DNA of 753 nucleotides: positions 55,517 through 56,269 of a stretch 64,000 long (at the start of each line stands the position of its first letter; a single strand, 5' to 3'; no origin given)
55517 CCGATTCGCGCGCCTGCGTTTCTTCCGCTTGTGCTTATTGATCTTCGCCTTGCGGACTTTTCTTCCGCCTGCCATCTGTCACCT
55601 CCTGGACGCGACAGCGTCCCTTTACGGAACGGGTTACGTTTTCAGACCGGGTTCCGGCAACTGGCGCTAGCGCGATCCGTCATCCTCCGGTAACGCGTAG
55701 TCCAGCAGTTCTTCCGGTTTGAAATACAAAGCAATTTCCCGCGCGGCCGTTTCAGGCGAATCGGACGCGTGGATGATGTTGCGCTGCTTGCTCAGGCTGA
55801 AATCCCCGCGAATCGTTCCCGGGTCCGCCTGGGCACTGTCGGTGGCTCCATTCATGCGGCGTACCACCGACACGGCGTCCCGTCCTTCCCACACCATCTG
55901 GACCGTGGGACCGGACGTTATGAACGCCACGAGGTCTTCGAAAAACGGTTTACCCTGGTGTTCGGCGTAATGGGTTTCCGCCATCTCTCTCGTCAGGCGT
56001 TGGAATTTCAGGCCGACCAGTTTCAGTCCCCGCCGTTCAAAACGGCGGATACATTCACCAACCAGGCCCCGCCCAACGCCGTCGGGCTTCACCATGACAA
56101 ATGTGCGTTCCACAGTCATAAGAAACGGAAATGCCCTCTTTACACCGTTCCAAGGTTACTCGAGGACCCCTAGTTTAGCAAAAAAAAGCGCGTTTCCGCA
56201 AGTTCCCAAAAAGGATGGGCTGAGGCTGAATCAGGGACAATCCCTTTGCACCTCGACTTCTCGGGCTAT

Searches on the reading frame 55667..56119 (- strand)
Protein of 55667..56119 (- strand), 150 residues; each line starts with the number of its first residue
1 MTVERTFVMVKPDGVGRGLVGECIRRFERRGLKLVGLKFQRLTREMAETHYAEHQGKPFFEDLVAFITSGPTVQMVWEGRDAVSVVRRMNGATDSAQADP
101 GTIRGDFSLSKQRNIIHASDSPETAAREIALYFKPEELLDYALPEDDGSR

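Call 3: search_protein_families(library=pfam, proteins=[window:55667-56119:-], max_evalue=10)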
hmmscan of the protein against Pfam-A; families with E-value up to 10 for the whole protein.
window:55667-56119:- (150 aa): 1 family
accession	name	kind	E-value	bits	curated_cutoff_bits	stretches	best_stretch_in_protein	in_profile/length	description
PF00334.24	NDK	-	8.6e-57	191.2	27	1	4-137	1-134/135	Nucleoside diphosphate kinase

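Call 4: search_protein_families(library=ncbifam, proteins=[window:55667-56119:-], max_evalue=10)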
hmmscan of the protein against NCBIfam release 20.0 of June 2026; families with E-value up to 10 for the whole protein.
window:55667-56119:- (150 aa): 7 families
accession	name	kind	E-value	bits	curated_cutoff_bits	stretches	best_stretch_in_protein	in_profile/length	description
NF001908.0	PRK00668.1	equivalog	2.1e-62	209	155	1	1-140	1-140/141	nucleoside-diphosphate kinase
NF011112.0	PRK14540.1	equivalog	1.3e-50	170.7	202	1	3-134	2-133/135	nucleoside-diphosphate kinase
NF011113.0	PRK14541.1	equivalog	9.4e-37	126.2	255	1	3-139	1-137/140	nucleoside-diphosphate kinase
NF011114.0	PRK14542.1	equivalog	6.3e-36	123.1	250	1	4-138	2-136/137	nucleoside-diphosphate kinase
NF011116.0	PRK14545.1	equivalog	3.4e-35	121.2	217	1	1-137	1-137/139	nucleoside-diphosphate kinase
NF011115.0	PRK14543.1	equivalog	6.1e-33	114.1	287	1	2-142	4-159/169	nucleoside-diphosphate kinase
NF042950.1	3PPDhyd_Dh_HcaB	equivalog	0.061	12.7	450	1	88-136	179-225/269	3-phenylpropionate-dihydrodiol/cinnamic acid-dihydrodiol dehydrogenase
